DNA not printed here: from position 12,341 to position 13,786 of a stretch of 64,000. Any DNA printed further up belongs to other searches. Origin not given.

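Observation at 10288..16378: Palindrome 1: near-identical 1.37 kb inverted arms bracket the single-copy deoxyhypusine synthase gene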

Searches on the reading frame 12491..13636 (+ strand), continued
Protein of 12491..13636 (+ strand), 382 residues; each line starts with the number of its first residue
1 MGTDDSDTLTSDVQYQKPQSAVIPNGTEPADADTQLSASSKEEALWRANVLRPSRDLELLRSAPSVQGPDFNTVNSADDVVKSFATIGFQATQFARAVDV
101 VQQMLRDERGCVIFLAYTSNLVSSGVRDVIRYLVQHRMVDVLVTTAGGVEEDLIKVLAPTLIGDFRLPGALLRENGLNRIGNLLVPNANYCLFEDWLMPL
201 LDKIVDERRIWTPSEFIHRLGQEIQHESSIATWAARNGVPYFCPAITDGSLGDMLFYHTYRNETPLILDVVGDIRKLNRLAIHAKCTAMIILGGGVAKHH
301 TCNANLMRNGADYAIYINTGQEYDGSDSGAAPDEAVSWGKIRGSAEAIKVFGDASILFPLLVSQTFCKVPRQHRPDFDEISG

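Call 19: find_homologous_proteins(query=window:12491-13636:+, max_evalue=1e-60)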
Query window:12491-13636:+ (382 aa): 6673 proteins with E <= 1e-60 among 8000 candidates; the best 120 are listed.
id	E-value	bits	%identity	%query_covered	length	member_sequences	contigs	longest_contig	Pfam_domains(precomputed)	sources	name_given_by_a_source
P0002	2.6e-255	864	99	100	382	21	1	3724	PF01916.24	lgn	-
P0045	1.8e-193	661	78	97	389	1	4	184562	PF01916.24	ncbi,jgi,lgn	jgi:deoxyhypusine synthase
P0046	4.1e-192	656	81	92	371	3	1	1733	PF01916.24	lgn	-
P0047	2.3e-165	568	51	84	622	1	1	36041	PF01916.24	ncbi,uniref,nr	ncbi:Deoxyhypusine synthase [Artemisia annua]|uniref:Deoxyhypusine synthase n=1 Tax=Artemisia annua 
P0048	1.1e-155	537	70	90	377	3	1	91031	PF01916.24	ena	-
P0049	2.1e-137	476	-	-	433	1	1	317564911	PF01916.24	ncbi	ncbi:Deoxyhypusine synthase [Helianthus anomalus]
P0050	7.9e-137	474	-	-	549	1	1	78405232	PF01916.24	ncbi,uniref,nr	ncbi:hypothetical protein L1987_59776 [Smallanthus sonchifolius]|uniref:Uncharacterized protein n=1 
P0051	1.8e-132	460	-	-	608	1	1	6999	PF01916.24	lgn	-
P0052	2.9e-128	446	63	83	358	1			PF01916.24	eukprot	eukprot:jgi/Galph1/2842/GphlegSOOS_G1504.1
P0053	2.0e-127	444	61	81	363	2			PF01916.24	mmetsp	mmetsp:Transcript_5377/g.11039 ORF Transcript_5377/g.11039 Transcript_5377/m.11039 type:complete len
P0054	3.1e-127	443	57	84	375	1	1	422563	PF01916.24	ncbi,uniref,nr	ncbi:deoxyhypusine synthase [Lichtheimia corymbifera JMRC:FSU:9682]|uniref:deoxyhypusine synthase n=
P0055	3.7e-127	443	57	84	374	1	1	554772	PF01916.24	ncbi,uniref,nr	ncbi:deoxyhypusine synthase [Lichtheimia ornata]|uniref:deoxyhypusine synthase n=1 Tax=Lichtheimia o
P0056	5.0e-127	442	56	89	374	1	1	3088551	PF01916.24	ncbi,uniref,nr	ncbi:hypothetical protein LRAMOSA00314 [Lichtheimia ramosa]|uniref:deoxyhypusine synthase n=1 Tax=Li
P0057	1.0e-126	441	58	84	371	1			PF01916.24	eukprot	eukprot:TRINITY_DN1952_c0_g2_i1.p1 TRINITY_DN1952_c0_g2~~TRINITY_DN1952_c0_g2_i1.p1 ORF type:complet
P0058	4.3e-126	439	56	84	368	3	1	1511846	PF01916.24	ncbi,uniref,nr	ncbi:deoxyhypusine synthase [Phascolomyces articulosus]|uniref:deoxyhypusine synthase n=1 Tax=Phasco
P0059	1.5e-125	437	59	80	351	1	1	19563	PF01916.24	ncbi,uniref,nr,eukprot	ncbi:putative deoxyhypusine synthase [Neolecta irregularis DAH-3]|uniref:deoxyhypusine synthase n=1 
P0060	2.2e-125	437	62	81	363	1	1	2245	PF01916.24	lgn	-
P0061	2.7e-125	437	58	87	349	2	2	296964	PF01916.24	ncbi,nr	ncbi:unnamed protein product [Rotaria sp. Silwood1]|nr:unnamed protein product [Rotaria sp. Silwood1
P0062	6.1e-125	435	59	87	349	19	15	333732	PF01916.24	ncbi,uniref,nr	ncbi:unnamed protein product [Rotaria socialis]|uniref:deoxyhypusine synthase n=1 Tax=Rotaria social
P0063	7.0e-125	435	58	81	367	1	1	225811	PF01916.24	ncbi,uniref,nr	ncbi:hypothetical protein EC973_004735 [Apophysomyces ossiformis]|uniref:deoxyhypusine synthase n=1 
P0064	7.6e-125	435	57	80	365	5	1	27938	PF01916.24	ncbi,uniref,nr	ncbi:8001_t:CDS:2 [Cetraspora pellucida]|uniref:deoxyhypusine synthase n=1 Tax=Cetraspora pellucida 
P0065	1.4e-124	434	57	83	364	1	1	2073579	PF01916.24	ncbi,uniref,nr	ncbi:deoxyhypusine synthase [Absidia repens]|uniref:deoxyhypusine synthase n=1 Tax=Absidia repens Ta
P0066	1.8e-124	434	-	-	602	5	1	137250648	PF01916.24,PF00465.26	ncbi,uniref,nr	ncbi:deoxyhypusine synthase isoform X2 [Lotus japonicus]|uniref:deoxyhypusine synthase isoform X2 n=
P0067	2.2e-124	434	59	86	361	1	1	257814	PF01916.24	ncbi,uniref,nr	ncbi:hypothetical protein GpartN1_g2773.t1 [Galdieria partita]|uniref:deoxyhypusine synthase n=1 Tax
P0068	2.5e-124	433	57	85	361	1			PF01916.24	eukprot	eukprot:TRINITY_DN6437_c0_g1_i1.p1 TRINITY_DN6437_c0_g1~~TRINITY_DN6437_c0_g1_i1.p1 ORF type:complet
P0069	2.6e-124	433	57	89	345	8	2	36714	PF01916.24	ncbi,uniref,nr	ncbi:unnamed protein product [Rotaria sordida]|uniref:deoxyhypusine synthase n=1 Tax=Rotaria sordida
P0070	3.0e-124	433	57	82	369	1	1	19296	PF01916.24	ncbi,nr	ncbi:hypothetical protein DFQ28_009049 [Apophysomyces sp. BC1034]|nr:hypothetical protein DFQ30_0087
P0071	3.4e-124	433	61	84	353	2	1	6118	PF01916.24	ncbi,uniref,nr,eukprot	ncbi:deoxyhypusine synthase [Galdieria sulphuraria]|uniref:deoxyhypusine synthase n=1 Tax=Galdieria 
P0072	4.2e-124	433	56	87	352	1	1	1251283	PF01916.24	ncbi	ncbi:Deoxyhypusine synthase [Cryptotrichosporon argae]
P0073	4.2e-124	433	58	84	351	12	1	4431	PF01916.24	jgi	jgi:deoxyhypusine synthase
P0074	4.7e-124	432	59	88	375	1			PF01916.24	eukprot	eukprot:jgi/Picsp_1/91/NSC_00091-R1_deoxyhypusine synthase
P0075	9.2e-124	431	57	81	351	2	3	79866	PF01916.24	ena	-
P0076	9.7e-124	431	56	87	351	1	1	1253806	PF01916.24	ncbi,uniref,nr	ncbi:hypothetical protein NliqN6_3589 [Naganishia liquefaciens]|uniref:deoxyhypusine synthase n=1 Ta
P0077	1.1e-123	431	57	82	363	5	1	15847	PF01916.24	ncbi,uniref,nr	ncbi:hypothetical protein SteCoe_34852 [Stentor coeruleus]|uniref:deoxyhypusine synthase n=1 Tax=Ste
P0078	1.4e-123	431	57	84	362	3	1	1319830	PF01916.24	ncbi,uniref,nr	ncbi:hypothetical protein QFC24_001456 [Naganishia onofrii]|uniref:Uncharacterized protein n=1 Tax=N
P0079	1.4e-123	431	56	84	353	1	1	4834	PF01916.24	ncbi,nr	ncbi:MAG: Deoxyhypusine synthase [Tremellales sp. Tagirdzhanova-0007]|nr:MAG: Deoxyhypusine synthase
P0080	1.7e-123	431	57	81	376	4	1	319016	PF01916.24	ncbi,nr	ncbi:hypothetical protein NQZ79_g2544 [Umbelopsis isabellina]|nr:hypothetical protein NQZ79_g2544 [U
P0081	2.1e-123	430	58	84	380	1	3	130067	PF01916.24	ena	-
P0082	2.2e-123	430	54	86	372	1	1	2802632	PF01916.24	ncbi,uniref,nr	ncbi:deoxyhypusine synthase [Entomortierella parvispora]|uniref:deoxyhypusine synthase n=1 Tax=Entom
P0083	2.4e-123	430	57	80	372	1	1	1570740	PF01916.24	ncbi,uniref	ncbi:uncharacterized protein VTP21DRAFT_4169 [Calcarisporiella thermophila]|uniref:uncharacterized p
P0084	3.3e-123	430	59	84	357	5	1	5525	PF01916.24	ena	-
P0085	3.8e-123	429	57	84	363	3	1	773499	PF01916.24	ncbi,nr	ncbi:Deoxyhypusine synthase [Naganishia albida]|nr:Deoxyhypusine synthase [Naganishia albida]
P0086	4.1e-123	429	57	84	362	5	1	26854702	PF01916.24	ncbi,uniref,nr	ncbi:hypothetical protein AGOR_G00226680 [Albula goreensis]|uniref:deoxyhypusine synthase n=1 Tax=Al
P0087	4.5e-123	429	57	87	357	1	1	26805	PF01916.24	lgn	-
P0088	4.5e-123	429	59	82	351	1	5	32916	PF01916.24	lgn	-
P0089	5.7e-123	429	60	82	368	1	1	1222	PF01916.24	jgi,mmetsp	mmetsp:Transcript_3251/g.9934 ORF Transcript_3251/g.9934 Transcript_3251/m.9934 type:complete len:36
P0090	6.7e-123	429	57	82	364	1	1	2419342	PF01916.24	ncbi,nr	ncbi:deoxyhypusine synthase [Dichotomocladium elegans]|nr:deoxyhypusine synthase [Dichotomocladium e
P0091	6.8e-123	429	57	79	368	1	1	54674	PF01916.24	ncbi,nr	ncbi:hypothetical protein EDD11_003726 [Mortierella claussenii]|nr:hypothetical protein EDD11_003726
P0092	6.9e-123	429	59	79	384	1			PF01916.24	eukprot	eukprot:jgi/Hompol1/1037/HPOL_004095-RA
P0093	9.4e-123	428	57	88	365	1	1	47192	PF01916.24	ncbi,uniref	ncbi:hypothetical protein WJX84_004529 [Apatococcus fuscideae]|uniref:deoxyhypusine synthase n=1 Tax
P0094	9.5e-123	428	58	84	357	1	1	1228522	PF01916.24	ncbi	ncbi:deoxyhypusine synthase isoform X1 [Tachysurus ichikawai]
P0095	9.8e-123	428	59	84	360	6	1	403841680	PF01916.24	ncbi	ncbi:deoxyhypusine synthase isoform 2-T2 [Discoglossus pictus]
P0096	9.8e-123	428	56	84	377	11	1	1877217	PF01916.24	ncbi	ncbi:unnamed protein product [Umbelopsis vinacea]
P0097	1.0e-122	428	59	84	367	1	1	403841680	PF01916.24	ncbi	ncbi:deoxyhypusine synthase isoform 1-T1 [Discoglossus pictus]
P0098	1.4e-122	428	58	83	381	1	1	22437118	PF01916.24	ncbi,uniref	ncbi:deoxyhypusine synthase isoform X1 [Trichomycterus rosablanca]|uniref:deoxyhypusine synthase iso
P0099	1.7e-122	427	61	81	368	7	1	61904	PF01916.24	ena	-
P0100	1.9e-122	427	58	84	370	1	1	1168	PF01916.24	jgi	jgi:deoxyhypusine synthase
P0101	2.3e-122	427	58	81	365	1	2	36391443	PF01916.24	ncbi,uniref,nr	ncbi:hypothetical protein P4O66_007475 [Electrophorus voltai]|uniref:deoxyhypusine synthase n=3 Tax=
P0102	2.5e-122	427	59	83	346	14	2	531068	PF01916.24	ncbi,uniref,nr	ncbi:unnamed protein product [Adineta steineri]|uniref:deoxyhypusine synthase n=2 Tax=Adineta steine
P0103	2.5e-122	427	54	80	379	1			PF01916.24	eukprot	eukprot:ANDGO_05254.mRNA.1 putative deoxyhypusine synthase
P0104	2.6e-122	427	55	84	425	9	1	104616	PF01916.24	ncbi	ncbi:deoxyhypusine synthase [Tanacetum coccineum]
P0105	2.6e-122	427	59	84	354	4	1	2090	PF01916.24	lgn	-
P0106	3.3e-122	426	56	84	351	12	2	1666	PF01916.24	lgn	-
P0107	3.5e-122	426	57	86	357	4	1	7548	PF01916.24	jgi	jgi:deoxyhypusine synthase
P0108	4.4e-122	426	56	84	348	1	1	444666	PF01916.24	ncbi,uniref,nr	ncbi:putative deoxyhypusine synthase [Kockovaella imperatae]|uniref:deoxyhypusine synthase n=1 Tax=K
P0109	4.4e-122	426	58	83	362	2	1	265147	PF01916.24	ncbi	ncbi:deoxyhypusine synthase isoform X2 [Centroberyx affinis]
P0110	4.6e-122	426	56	85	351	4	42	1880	PF01916.24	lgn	-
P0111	4.9e-122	426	57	79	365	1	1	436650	PF01916.24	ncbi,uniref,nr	ncbi:deoxyhypusine synthase [Mycotypha africana]|uniref:deoxyhypusine synthase n=1 Tax=Mycotypha afr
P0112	5.2e-122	426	58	83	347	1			PF01916.24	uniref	uniref:deoxyhypusine synthase n=1 Tax=Scophthalmus maximus TaxID=52904 RepID=A0A8D3C376_SCOMX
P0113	5.6e-122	426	58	86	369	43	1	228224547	PF01916.24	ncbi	ncbi:deoxyhypusine synthase isoform X1 [Engystomops pustulosus]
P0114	5.9e-122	426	56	81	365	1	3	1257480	PF01916.24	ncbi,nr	ncbi:hypothetical protein BGZ59_010263 [Podila verticillata]|nr:hypothetical protein BGZ59_010263 [P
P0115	6.3e-122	425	55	88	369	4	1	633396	PF01916.24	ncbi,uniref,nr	ncbi:PREDICTED: probable deoxyhypusine synthase [Atta cephalotes]|uniref:deoxyhypusine synthase n=1 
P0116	6.6e-122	425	60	84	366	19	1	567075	PF01916.24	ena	-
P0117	7.8e-122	425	52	94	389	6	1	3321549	PF01916.24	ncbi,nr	ncbi:hypothetical protein TYRP_009459 [Tyrophagus putrescentiae]|nr:hypothetical protein TYRP_009459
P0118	9.3e-122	425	58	83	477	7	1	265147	PF01916.24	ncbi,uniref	ncbi:deoxyhypusine synthase isoform X1 [Centroberyx affinis]|uniref:deoxyhypusine synthase isoform X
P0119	9.3e-122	425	59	86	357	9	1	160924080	PF01916.24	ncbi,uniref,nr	ncbi:deoxyhypusine synthase [Pyxicephalus adspersus]|uniref:deoxyhypusine synthase n=1 Tax=Pyxicepha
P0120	1.0e-121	425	58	84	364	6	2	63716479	PF01916.24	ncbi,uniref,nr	ncbi:unnamed protein product [Coffea canephora]|uniref:Deoxyhypusine synthase n=3 Tax=Coffea TaxID=1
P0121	1.0e-121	425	58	84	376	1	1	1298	PF01916.24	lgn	-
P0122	1.0e-121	425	57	81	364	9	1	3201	PF01916.24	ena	-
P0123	1.1e-121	425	60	84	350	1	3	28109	PF01916.24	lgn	-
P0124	1.1e-121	425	58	84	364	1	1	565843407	PF01916.24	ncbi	ncbi:deoxyhypusine synthase [Rhinophrynus dorsalis]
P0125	1.2e-121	425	57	82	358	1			PF01916.24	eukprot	eukprot:TRINITY_DN2783_c0_g1_i1.p1 TRINITY_DN2783_c0_g1~~TRINITY_DN2783_c0_g1_i1.p1 ORF type:complet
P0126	1.3e-121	424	60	79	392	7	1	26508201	PF01916.24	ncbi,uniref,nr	ncbi:hypothetical protein KOW79_001668 [Hemibagrus wyckioides]|uniref:deoxyhypusine synthase n=2 Tax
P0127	1.3e-121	424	59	80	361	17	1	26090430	PF01916.24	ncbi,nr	ncbi:deoxyhypusine synthase [Pangasianodon hypophthalmus]|nr:deoxyhypusine synthase [Pangasianodon h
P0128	1.3e-121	424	56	85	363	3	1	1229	PF01916.24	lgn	-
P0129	1.3e-121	424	57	85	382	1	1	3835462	PF01916.24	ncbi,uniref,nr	ncbi:hypothetical protein AAFF_G00419220 [Aldrovandia affinis]|uniref:deoxyhypusine synthase n=1 Tax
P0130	1.4e-121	424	59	81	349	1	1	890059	PF01916.24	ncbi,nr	ncbi:hypothetical protein GDO78_018304 [Eleutherodactylus coqui]|nr:hypothetical protein GDO78_01830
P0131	1.5e-121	424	59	80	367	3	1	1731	PF01916.24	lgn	-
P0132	1.5e-121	424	59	81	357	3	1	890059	PF01916.24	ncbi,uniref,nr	ncbi:hypothetical protein GDO78_018304 [Eleutherodactylus coqui]|uniref:deoxyhypusine synthase n=2 T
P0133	1.6e-121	424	55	84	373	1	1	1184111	PF01916.24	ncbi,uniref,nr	ncbi:deoxyhypusine synthase [Radiomyces spectabilis]|uniref:deoxyhypusine synthase n=1 Tax=Radiomyce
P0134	1.8e-121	424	59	82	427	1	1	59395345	PF01916.24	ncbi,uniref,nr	ncbi:hypothetical protein P7K49_033339 [Saguinus oedipus]|uniref:Deoxyhypusine synthase n=1 Tax=Sagu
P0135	1.8e-121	424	57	80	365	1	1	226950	PF01916.24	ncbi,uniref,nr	ncbi:putative deoxyhypusine synthase [Bifiguratus adelaidae]|uniref:deoxyhypusine synthase n=1 Tax=B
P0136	1.9e-121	424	59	81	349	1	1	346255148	PF01916.24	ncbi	ncbi:deoxyhypusine synthase isoform X2 [Eleutherodactylus coqui]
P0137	2.2e-121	424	55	87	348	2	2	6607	PF01916.24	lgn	-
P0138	2.3e-121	424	57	83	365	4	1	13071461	PF01916.24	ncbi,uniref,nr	ncbi:deoxyhypusine synthase-like isoform X1 [Acipenser ruthenus]|uniref:deoxyhypusine synthase-like 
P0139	2.5e-121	424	55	90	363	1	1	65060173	PF01916.24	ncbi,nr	ncbi:hypothetical protein GJAV_G00222240 [Gymnothorax javanicus]|nr:hypothetical protein GJAV_G00222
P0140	2.5e-121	424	58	80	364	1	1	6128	PF01916.24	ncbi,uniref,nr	ncbi:8989_t:CDS:2 [Ambispora gerdemannii]|uniref:deoxyhypusine synthase n=1 Tax=Ambispora gerdemanni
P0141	2.5e-121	423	54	82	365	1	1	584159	PF01916.24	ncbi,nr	ncbi:deoxyhypusine synthase [Backusella circina FSU 941]|nr:deoxyhypusine synthase [Backusella circi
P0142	2.7e-121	423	57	86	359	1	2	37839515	PF01916.24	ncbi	ncbi:deoxyhypusine synthase isoform X1 [Arapaima gigas]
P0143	3.0e-121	423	57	80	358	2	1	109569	PF01916.24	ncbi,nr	ncbi:hypothetical protein SeMB42_g00597 [Synchytrium endobioticum]|nr:hypothetical protein SeMB42_g0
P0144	3.5e-121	423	54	81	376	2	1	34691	PF01916.24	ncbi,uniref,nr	ncbi:hypothetical protein BGZ99_005207 [Dissophora globulifera]|uniref:deoxyhypusine synthase n=1 Ta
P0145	4.0e-121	423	55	84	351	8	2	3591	PF01916.24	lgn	-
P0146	4.1e-121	423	56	84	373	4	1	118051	PF01916.24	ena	-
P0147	4.3e-121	423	56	84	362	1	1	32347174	PF01916.24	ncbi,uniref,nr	ncbi:deoxyhypusine synthase [Anguilla anguilla]|uniref:deoxyhypusine synthase n=1 Tax=Anguilla angui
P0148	4.4e-121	423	57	84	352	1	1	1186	PF01916.24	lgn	-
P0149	4.5e-121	423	57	79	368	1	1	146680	PF01916.24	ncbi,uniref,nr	ncbi:deoxyhypusine synthase [Hesseltinella vesiculosa]|uniref:deoxyhypusine synthase n=1 Tax=Hesselt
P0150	5.1e-121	422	55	81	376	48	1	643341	PF01916.24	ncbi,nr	ncbi:MAG: deoxyhypusine synthase [Linnemannia elongata]|nr:MAG: deoxyhypusine synthase [Linnemannia 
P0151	5.1e-121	422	59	79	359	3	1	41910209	PF01916.24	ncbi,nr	ncbi:deoxyhypusine synthase isoform X2 [Conger conger]|nr:deoxyhypusine synthase isoform X2 [Conger 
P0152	5.3e-121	422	53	87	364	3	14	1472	PF01916.24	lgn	-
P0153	5.4e-121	422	57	84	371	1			PF01916.24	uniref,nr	uniref:Deoxyhypusine synthase n=1 Tax=Heliotropium indicum TaxID=248297 RepID=Q5ZN62_9ASTE|nr:deoxyh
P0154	5.4e-121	422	58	80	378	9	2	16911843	PF01916.24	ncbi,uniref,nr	ncbi:hypothetical protein DERF_003951 [Dermatophagoides farinae]|uniref:deoxyhypusine synthase n=1 T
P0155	5.5e-121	422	59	79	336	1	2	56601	PF01916.24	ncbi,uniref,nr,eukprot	ncbi:mCG14335-like protein [Rozella allomycis CSF55]|uniref:deoxyhypusine synthase n=1 Tax=Rozella a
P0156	5.8e-121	422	58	83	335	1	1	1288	PF01916.24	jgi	-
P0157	6.0e-121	422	56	84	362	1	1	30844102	PF01916.24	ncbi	ncbi:deoxyhypusine synthase [Anguilla rostrata]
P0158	6.1e-121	422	55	81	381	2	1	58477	PF01916.24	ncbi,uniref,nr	ncbi:hypothetical protein BG011_009791 [Mortierella polycephala]|uniref:deoxyhypusine synthase n=1 T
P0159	6.3e-121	422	59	79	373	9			PF01916.24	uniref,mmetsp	uniref:deoxyhypusine synthase n=2 Tax=Rhodosorus marinus TaxID=101924 RepID=A0A7S0FZZ7_9RHOD|mmetsp:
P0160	6.3e-121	422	57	83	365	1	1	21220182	PF01916.24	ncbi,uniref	ncbi:deoxyhypusine synthase-like [Antennarius striatus]|uniref:deoxyhypusine synthase-like n=1 Tax=A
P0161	8.0e-121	422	56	84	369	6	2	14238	PF01916.24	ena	-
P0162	9.1e-121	422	56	81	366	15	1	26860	PF01916.24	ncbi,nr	ncbi:hypothetical protein BGZ81_007948 [Podila clonocystis]|nr:hypothetical protein BGZ81_007948 [Po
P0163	9.3e-121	422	57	79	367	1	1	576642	PF01916.24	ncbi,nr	ncbi:deoxyhypusine synthase [Spinellus fusiger]|nr:deoxyhypusine synthase [Spinellus fusiger]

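Call 20: find_encoding_contigs(protein=P0045, flank=10000, max_places=6)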
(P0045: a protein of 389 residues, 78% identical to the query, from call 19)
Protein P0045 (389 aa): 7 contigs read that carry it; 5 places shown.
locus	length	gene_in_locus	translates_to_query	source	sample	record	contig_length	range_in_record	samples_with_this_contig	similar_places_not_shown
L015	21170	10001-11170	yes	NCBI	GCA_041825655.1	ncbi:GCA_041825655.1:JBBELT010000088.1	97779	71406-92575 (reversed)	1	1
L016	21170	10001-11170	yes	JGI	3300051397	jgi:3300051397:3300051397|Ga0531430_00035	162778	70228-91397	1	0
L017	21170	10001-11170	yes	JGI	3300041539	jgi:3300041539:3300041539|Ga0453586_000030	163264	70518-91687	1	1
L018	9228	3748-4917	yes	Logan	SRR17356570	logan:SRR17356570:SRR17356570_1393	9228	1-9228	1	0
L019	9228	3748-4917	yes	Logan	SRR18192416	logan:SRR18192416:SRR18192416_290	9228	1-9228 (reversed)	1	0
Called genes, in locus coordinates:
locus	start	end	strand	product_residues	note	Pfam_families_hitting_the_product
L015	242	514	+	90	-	-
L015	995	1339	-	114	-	-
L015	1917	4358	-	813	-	PF00069:Pkinase, PF07714:PK_Tyr_Ser-Thr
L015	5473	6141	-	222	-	PF03637:Mob1_phocein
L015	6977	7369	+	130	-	-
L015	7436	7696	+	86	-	-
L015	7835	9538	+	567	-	PF11805:DUF3326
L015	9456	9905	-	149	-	-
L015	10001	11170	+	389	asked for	PF01916:DS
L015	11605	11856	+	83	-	-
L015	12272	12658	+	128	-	-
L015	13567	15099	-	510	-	PF00319:SRF-TF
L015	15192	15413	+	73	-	-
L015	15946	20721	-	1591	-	PF00270:DEAD, PF04851:ResIII (weak), PF00271:Helicase_C, PF16124:RecQ_Zn_bind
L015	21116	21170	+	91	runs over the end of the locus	-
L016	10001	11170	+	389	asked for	PF01916:DS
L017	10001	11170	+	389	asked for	PF01916:DS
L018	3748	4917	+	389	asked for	PF01916:DS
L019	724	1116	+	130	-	-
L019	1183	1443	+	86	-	-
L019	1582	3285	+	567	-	PF11805:DUF3326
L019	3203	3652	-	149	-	-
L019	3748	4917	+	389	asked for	PF01916:DS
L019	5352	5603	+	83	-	-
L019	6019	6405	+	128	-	-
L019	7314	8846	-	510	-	PF00319:SRF-TF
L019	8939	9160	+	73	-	-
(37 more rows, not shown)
